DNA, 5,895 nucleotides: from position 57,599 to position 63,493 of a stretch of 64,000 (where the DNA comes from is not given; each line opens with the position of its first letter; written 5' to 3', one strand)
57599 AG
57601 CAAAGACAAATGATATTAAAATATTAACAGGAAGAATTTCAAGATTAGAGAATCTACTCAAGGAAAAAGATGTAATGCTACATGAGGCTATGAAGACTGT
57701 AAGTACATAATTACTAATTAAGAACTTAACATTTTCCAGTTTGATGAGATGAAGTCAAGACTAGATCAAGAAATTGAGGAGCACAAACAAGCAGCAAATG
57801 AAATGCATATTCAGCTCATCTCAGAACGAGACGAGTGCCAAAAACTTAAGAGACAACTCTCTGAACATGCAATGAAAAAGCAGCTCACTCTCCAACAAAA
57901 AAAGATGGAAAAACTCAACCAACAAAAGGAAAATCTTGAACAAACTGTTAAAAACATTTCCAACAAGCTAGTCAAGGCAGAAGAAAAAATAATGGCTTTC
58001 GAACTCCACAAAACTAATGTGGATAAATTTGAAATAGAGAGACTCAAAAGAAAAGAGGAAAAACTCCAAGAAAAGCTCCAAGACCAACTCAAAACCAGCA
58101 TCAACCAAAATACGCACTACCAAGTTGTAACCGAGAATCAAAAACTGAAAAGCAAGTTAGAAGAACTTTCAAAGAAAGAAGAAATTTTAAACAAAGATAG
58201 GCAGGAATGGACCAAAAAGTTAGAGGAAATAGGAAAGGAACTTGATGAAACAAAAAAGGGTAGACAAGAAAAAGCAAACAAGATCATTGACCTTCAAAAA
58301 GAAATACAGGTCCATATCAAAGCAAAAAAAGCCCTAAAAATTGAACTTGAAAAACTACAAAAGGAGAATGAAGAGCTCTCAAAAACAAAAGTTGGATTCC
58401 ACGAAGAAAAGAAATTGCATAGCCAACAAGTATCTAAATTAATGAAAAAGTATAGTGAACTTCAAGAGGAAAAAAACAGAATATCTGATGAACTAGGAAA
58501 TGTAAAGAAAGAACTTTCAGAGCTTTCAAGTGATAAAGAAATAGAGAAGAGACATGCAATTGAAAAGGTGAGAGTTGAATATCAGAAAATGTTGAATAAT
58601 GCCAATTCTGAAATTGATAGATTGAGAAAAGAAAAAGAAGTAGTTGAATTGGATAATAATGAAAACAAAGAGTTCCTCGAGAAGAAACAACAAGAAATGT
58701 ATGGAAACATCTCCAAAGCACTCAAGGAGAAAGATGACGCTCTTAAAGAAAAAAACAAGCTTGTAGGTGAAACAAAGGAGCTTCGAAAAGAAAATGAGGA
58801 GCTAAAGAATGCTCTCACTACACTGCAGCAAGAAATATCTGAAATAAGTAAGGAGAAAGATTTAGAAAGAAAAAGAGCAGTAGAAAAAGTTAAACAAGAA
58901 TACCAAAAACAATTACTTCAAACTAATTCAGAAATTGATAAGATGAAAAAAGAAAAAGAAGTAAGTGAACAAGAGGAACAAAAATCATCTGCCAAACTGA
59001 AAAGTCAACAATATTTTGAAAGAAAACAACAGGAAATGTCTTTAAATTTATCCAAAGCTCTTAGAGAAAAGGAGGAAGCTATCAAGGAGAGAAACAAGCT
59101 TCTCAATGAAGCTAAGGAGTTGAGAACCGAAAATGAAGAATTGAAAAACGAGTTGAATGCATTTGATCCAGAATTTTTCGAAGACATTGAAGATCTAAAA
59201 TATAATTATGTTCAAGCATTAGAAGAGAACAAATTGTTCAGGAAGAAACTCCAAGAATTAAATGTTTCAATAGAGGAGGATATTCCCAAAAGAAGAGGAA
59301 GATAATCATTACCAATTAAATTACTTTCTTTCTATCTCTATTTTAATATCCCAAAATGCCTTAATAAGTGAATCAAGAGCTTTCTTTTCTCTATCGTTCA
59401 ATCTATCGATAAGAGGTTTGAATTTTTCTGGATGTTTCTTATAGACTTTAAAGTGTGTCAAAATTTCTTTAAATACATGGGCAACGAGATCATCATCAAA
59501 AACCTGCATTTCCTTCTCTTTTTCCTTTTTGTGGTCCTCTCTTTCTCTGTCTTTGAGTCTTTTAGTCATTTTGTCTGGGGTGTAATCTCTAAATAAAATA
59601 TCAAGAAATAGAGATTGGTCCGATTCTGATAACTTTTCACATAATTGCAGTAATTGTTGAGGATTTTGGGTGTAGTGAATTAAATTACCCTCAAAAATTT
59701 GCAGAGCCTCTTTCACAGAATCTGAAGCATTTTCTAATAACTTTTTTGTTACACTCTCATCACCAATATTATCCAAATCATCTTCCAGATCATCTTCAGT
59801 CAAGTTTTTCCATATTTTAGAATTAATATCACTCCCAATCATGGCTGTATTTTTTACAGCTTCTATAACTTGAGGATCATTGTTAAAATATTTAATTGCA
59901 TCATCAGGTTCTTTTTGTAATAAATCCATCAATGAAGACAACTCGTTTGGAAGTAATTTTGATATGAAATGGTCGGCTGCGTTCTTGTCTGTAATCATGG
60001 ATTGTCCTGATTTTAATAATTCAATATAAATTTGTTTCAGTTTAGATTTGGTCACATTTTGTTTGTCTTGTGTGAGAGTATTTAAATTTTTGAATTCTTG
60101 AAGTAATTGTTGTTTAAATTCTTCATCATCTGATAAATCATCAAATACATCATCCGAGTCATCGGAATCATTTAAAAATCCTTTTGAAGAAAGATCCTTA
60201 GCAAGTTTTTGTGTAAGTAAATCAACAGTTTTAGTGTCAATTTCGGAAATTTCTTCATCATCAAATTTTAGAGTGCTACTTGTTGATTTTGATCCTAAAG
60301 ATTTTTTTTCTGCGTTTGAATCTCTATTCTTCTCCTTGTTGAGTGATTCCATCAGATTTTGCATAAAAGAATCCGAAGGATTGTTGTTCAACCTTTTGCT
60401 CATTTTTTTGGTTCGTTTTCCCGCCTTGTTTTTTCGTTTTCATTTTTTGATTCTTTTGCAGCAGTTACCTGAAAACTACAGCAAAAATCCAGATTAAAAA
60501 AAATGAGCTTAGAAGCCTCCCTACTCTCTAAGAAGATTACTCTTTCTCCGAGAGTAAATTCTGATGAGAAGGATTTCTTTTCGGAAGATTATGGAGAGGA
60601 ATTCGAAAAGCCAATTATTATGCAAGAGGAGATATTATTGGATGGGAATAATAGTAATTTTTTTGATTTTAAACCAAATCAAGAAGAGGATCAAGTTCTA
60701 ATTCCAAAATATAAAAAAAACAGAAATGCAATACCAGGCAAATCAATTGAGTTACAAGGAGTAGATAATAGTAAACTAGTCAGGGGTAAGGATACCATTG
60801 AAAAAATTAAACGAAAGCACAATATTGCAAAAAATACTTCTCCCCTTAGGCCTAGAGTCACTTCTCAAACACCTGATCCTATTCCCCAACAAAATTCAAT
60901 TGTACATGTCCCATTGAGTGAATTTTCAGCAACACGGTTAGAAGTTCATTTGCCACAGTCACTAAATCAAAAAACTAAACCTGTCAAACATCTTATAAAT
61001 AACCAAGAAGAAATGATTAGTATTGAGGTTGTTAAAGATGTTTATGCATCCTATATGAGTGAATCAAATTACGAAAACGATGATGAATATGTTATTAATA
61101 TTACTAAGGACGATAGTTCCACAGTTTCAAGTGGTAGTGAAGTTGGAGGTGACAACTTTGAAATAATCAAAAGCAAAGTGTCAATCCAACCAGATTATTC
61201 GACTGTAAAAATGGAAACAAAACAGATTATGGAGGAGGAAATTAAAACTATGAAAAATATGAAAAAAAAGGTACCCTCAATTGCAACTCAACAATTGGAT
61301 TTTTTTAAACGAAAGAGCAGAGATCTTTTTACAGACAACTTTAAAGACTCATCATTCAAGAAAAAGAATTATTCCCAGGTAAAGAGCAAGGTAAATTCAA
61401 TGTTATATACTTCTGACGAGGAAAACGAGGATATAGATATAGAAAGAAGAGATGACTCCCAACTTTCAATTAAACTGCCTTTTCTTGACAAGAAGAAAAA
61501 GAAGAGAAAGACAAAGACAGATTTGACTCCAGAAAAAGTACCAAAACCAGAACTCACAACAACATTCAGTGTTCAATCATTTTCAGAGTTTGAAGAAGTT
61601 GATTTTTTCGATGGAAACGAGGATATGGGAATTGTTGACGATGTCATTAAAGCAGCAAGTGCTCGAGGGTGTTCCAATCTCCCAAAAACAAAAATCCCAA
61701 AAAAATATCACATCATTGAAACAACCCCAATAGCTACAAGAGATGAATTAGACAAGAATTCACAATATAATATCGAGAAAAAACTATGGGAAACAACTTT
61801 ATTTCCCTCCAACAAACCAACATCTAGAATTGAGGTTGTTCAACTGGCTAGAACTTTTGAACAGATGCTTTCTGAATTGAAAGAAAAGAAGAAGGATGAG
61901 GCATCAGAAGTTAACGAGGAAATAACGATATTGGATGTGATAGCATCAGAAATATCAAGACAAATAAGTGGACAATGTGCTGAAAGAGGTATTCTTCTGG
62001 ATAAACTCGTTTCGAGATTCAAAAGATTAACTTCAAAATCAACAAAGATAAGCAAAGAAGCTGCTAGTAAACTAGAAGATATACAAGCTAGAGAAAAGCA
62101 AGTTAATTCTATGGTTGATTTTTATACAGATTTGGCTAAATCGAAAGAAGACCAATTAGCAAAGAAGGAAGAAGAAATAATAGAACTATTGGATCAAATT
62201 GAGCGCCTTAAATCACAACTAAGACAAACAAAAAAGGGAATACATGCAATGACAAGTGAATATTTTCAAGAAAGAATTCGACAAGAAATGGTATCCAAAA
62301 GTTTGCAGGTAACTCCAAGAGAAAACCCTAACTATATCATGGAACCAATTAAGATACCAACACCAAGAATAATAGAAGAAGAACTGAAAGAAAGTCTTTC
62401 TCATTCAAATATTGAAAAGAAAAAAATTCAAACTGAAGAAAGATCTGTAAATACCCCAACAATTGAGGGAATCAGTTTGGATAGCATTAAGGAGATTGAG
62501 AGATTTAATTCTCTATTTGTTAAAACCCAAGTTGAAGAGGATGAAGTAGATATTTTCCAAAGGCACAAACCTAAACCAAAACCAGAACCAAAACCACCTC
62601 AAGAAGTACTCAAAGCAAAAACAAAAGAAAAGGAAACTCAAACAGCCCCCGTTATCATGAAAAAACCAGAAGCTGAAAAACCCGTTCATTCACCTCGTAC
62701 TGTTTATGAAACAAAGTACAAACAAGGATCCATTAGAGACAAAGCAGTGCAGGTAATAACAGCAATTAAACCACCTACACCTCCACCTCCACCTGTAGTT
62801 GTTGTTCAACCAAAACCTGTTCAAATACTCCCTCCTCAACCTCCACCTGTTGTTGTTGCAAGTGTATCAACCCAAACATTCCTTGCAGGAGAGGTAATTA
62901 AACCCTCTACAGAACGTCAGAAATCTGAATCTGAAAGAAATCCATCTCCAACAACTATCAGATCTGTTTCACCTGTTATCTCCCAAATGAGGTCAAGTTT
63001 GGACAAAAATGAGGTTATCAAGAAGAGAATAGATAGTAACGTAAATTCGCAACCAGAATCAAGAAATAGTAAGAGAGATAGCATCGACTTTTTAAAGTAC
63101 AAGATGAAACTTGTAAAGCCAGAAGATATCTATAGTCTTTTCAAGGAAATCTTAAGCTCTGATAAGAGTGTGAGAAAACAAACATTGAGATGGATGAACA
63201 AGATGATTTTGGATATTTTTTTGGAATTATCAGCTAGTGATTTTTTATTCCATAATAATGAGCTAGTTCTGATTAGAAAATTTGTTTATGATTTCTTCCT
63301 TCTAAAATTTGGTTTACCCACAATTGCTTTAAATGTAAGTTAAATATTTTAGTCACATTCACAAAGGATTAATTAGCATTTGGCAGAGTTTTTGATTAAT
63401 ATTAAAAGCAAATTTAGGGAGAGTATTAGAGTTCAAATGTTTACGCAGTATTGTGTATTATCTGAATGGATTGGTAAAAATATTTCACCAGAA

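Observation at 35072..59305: RABL2 and CEP290 imply a ciliated or flagellated organism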

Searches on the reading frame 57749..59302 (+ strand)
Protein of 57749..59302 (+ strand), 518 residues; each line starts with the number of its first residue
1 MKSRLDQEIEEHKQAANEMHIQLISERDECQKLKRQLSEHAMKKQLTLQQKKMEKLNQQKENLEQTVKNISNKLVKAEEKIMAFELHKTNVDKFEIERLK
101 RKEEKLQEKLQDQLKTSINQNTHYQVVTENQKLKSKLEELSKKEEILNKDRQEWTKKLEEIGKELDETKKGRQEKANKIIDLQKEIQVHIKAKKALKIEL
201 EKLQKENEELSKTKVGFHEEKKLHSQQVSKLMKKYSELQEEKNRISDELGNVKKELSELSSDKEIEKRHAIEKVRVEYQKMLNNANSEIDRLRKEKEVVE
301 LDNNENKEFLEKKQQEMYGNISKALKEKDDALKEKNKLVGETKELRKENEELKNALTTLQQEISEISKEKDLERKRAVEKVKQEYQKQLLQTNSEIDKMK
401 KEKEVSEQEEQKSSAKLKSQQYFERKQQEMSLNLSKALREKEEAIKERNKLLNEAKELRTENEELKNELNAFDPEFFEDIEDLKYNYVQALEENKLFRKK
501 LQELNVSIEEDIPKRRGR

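Call 69: list_cluster_members(proteins=[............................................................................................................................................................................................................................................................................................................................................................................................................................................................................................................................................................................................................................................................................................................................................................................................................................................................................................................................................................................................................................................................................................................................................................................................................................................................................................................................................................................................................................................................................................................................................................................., window:57749-59302:+, window:60503-63340:+, window:40499-42502:+, window:18784-20448:+, window:10600-14256:-, P0131, P0132, P0133])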
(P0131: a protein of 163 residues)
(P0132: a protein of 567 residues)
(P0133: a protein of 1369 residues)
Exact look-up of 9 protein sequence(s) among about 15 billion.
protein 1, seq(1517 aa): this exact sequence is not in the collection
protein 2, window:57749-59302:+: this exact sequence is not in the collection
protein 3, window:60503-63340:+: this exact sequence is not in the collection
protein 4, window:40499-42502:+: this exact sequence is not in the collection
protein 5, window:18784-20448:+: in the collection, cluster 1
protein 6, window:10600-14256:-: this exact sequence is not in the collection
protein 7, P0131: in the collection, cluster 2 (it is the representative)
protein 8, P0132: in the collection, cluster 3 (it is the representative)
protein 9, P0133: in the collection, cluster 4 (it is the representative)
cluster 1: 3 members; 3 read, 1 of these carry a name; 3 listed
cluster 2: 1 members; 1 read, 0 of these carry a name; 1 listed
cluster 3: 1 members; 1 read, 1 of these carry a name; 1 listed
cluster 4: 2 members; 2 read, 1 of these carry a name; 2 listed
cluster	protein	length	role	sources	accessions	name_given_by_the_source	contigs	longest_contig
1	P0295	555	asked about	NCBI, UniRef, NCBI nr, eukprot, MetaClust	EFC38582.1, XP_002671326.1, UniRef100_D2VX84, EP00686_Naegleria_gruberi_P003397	predicted protein [Naegleria gruberi] | CCT-theta n=1 Tax=Naegleria gruberi TaxID=5762 RepID=D2VX84_NAEGR | uncharacterized protein NAEGRDRAFT_83297 [Naegleria gruberi]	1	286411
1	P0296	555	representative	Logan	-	-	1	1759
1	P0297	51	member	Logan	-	-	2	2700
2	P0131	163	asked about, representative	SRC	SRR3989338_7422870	-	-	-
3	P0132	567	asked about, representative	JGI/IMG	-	chromosome segregation ATPase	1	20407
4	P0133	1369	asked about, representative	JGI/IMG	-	-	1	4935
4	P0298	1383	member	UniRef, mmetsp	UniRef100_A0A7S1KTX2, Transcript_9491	Uncharacterized protein n=1 Tax=Percolomonas cosmopolitus TaxID=63605 ... | Transcript_9491/g.35211 ORF Transcript_9491/g.35211 Transcript_9491/m.35211 type:complete ...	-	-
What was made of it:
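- Tried and rejected: Exact look-ups of my 1517-aa model and the 518-aa terminal ORF were negative (call 69).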

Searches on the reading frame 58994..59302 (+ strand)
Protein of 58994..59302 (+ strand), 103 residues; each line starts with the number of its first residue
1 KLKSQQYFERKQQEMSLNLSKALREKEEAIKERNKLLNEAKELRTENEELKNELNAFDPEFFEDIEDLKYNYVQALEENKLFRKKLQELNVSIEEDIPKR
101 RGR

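Call 19: find_homologous_proteins(query=A2, max_evalue=10)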
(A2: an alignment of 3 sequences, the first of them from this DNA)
Query A2 (3 sequences) (103 aa, profile of the alignment): 1 proteins with E <= 10 among 259 candidates.
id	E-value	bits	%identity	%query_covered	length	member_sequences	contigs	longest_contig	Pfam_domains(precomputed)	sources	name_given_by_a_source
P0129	1.7e-8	52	73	32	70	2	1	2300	-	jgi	-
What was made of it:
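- Tried and rejected: The search with the C-terminal alignment scored just 259 candidates and returned one 70-aa fragment (call 19).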

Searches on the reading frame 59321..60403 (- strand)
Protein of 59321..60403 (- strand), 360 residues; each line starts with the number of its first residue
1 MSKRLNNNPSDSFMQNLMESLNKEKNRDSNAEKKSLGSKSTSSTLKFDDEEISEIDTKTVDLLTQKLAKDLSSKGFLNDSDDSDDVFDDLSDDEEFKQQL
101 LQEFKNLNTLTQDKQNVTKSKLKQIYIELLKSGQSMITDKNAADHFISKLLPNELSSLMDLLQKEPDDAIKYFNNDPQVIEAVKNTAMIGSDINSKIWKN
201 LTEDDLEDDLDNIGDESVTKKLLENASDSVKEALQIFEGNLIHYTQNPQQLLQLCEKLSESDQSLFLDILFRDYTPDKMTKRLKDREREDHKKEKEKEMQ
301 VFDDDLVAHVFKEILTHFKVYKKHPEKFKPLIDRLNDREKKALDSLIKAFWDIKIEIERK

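Call 15: list_cluster_members(proteins=[P0001, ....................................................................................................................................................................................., window:59321-60403:-, window:38282-40129:-])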
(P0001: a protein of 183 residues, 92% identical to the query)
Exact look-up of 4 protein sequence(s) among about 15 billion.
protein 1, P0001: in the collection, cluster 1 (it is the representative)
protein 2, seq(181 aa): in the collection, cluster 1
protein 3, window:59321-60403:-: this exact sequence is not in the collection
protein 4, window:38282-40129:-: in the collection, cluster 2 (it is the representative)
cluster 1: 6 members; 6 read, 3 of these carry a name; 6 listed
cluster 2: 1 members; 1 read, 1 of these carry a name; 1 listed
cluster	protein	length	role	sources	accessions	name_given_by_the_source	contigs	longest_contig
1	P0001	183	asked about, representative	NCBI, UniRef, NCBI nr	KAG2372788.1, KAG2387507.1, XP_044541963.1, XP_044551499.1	hypothetical protein C9374_001101 [Naegleria lovaniensis] | Rab family small GTPase n=1 Tax=Naegleria lovaniensis TaxID=51637 RepID=A0AA88GC37_NAELO | uncharacterized protein C9374_013152 [Naegleria lovaniensis]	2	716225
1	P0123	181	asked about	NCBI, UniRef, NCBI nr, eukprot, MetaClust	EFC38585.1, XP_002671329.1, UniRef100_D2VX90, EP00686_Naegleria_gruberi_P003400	hypothetical protein NAEGRDRAFT_60926 [Naegleria gruberi] | Rab family small GTPase n=1 Tax=Naegleria gruberi TaxID=5762 RepID=D2VX90_NAEGR | uncharacterized protein NAEGRDRAFT_60926 [Naegleria gruberi]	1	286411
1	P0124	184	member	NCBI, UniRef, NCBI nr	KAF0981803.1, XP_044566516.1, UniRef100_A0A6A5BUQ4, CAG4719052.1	hypothetical protein FDP41_012460 [Naegleria fowleri] | Uncharacterized protein n=1 Tax=Naegleria fowleri TaxID=5763 RepID=A0A6A5BUQ4_NAEFO | uncharacterized protein FDP41_012460 [Naegleria fowleri]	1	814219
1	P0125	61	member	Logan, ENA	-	-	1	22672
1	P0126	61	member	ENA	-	-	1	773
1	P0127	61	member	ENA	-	-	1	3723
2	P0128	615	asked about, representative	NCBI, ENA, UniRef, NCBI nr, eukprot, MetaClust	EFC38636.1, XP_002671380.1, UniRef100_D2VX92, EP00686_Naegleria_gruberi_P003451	predicted protein [Naegleria gruberi] | Predicted protein n=1 Tax=Naegleria gruberi TaxID=5762 RepID=D2VX92_NAEGR | uncharacterized protein NAEGRDRAFT_73662 [Naegleria gruberi]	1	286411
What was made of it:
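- On RABL2 small GTPase: The protein is an exact match to the N. gruberi entry (call 15).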

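Call 45: find_encoding_contigs(protein=P0128, flank=10000, max_places=2)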
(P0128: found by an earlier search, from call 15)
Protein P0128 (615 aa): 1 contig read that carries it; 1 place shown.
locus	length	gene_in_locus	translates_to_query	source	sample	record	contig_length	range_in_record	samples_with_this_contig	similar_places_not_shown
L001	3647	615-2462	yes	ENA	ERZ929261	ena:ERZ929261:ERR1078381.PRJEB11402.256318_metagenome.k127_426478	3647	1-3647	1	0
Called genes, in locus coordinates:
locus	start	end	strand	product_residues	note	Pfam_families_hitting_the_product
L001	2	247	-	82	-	?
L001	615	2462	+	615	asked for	PF00172:Zn_clus (weak)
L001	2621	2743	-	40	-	-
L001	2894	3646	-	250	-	?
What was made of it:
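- Tried and rejected: The one hit was a 3.6-kb ENA metagenome contig, not the NCBI scaffold (call 45).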

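Call 48: search_protein_families(library=pfam, proteins=[window:59321-60403:-], max_evalue=0.05)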
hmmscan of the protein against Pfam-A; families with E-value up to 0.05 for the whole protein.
window:59321-60403:- (360 aa): 0 families

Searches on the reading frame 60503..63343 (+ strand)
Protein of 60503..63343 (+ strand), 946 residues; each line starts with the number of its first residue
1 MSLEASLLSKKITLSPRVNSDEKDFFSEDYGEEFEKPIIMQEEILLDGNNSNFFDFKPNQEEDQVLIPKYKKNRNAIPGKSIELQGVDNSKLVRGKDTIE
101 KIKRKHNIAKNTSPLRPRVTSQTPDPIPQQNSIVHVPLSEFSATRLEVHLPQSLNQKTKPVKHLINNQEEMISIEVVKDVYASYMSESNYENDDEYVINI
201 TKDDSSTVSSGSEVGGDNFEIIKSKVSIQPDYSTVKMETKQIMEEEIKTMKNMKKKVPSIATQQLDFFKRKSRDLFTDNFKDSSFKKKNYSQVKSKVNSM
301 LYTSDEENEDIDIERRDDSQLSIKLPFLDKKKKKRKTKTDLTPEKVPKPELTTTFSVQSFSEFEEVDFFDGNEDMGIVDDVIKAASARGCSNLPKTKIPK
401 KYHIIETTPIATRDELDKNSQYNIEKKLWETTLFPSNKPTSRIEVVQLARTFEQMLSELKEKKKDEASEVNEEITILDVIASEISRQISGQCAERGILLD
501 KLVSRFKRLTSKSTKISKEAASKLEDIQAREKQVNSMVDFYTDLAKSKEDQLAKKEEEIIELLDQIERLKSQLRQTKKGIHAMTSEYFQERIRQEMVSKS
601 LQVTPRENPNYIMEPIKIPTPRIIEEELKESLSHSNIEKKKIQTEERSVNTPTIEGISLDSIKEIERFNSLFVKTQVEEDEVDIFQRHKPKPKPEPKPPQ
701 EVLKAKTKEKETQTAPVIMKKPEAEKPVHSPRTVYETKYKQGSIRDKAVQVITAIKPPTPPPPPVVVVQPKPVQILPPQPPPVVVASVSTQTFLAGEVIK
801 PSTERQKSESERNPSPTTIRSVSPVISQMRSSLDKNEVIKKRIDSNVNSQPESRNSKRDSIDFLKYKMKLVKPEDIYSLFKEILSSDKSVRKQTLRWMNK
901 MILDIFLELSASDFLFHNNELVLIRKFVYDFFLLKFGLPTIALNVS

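Call 33: find_encoding_contigs(protein=window:60503-63343:+, flank=10000, max_places=3)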
Protein window:60503-63343:+ (946 aa): no gene with exactly this product is on record in the collection.

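Call 48: search_protein_families(library=pfam, proteins=[window:60503-63343:+], max_evalue=0.05)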
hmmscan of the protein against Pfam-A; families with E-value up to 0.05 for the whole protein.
window:60503-63343:+ (946 aa): 1 family
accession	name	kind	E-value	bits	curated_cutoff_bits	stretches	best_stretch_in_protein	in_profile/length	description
PF10211.14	Ax_dynein_light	-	0.00015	22.2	26.4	1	435-594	24-180/187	Axonemal dynein light chain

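Call 61: search_solved_structures(query=window:60503-63343:+, max_evalue=0.01)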
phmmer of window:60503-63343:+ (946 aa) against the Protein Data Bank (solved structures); distinct sequences matched with E-value up to 0.01: 3.
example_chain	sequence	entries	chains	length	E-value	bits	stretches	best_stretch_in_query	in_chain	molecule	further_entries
9y6s_6n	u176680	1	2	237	2.6e-05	26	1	431-601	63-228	Dynein arm light chain, putative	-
7ju4_v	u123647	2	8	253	0.0017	20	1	424-592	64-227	28 kDa inner dynein arm light chain, axonemal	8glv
9e5c_6k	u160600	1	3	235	0.0093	17.6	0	432-572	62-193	Dynein arm light chain, axonemal, putative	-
